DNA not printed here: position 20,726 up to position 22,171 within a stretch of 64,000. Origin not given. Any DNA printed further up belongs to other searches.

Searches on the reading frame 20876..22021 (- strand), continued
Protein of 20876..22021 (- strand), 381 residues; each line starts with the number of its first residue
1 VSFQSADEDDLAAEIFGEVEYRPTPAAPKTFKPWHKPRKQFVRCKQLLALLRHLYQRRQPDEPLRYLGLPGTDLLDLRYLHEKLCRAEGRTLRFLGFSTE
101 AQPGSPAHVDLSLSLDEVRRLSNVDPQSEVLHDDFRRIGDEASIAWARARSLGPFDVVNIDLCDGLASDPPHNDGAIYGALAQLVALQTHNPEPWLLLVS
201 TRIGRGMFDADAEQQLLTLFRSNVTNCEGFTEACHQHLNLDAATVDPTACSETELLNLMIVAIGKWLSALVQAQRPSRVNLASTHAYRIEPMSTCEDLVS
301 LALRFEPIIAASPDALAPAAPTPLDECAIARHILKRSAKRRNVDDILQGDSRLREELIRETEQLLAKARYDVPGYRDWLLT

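Call 82: search_protein_families(library=pfam, proteins=[L085:1-1095:+, L085:5764-6528:-, L085:6783-7325:-, L085:8987-9577:-, L085:9830-10549:-, L084:5741-6418:+, L084:8547-9653:-, L084:9854-10699:-, L084:10709-13354:-, L084:7411-7974:-], max_evalue=0.001)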
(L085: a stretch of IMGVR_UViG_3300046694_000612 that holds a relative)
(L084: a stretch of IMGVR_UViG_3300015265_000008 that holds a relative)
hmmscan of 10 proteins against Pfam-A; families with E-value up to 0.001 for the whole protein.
L085:1-1095:+ (364 aa): 1 family
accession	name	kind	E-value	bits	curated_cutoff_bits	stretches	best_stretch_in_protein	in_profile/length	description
PF00589.27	Phage_integrase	-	2.5e-15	57.1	27.1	1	191-346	9-169/172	Phage integrase family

L085:5764-6528:- (254 aa): 0 families

L085:6783-7325:- (180 aa): 1 family
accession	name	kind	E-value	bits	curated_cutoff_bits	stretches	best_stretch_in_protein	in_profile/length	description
PF12917.13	YfbR-like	-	0.00072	19.7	25.9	1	59-117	54-110/182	5'-deoxynucleotidase YfbR-like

L085:8987-9577:- (196 aa): 0 families

L085:9830-10549:- (239 aa): 4 families
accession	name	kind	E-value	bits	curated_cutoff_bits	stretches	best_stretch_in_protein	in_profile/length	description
PF00717.28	Peptidase_S24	-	2.6e-14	53.4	23.3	1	137-225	29-113/116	Peptidase S24-like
PF01381.28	HTH_3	-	8.3e-13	48.6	23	1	8-63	1-55/55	Helix-turn-helix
PF13560.12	HTH_31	-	5.4e-10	39.9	27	1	4-62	2-60/64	Helix-turn-helix domain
PF12844.13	HTH_19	-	4.3e-08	33.4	30.2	1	5-68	1-63/64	Helix-turn-helix domain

L084:5741-6418:+ (225 aa): 1 family
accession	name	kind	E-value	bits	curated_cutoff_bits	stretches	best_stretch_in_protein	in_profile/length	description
PF18735.6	HEPN_RiboL-PSP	-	3.3e-13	50.4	28.4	1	28-208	9-184/191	RiboL-PSP-HEPN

L084:8547-9653:- (368 aa): 1 family
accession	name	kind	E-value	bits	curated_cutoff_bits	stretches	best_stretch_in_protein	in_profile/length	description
PF05954.17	Phage_GPD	-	2.1e-13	50.6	30.1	1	109-333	65-303/305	Phage tail baseplate hub (GPD)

L084:9854-10699:- (281 aa): 1 family
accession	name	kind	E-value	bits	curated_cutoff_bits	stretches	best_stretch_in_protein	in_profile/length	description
PF06995.16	Phage_P2_GpU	-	6e-36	123.2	27.5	1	159-276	3-120/120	Phage P2 GpU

L084:10709-13354:- (881 aa): 1 family
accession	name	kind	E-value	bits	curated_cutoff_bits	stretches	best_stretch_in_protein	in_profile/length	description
PF10145.14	PhageMin_Tail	-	9.3e-24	84.8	33.2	1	171-373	2-198/201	Phage-related minor tail protein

L084:7411-7974:- (187 aa): 1 family
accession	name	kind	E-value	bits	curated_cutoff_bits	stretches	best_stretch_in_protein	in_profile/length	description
PF00182.24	Glyco_hydro_19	-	1.2e-06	28.9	25.5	1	37-142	48-156/232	Chitinase class I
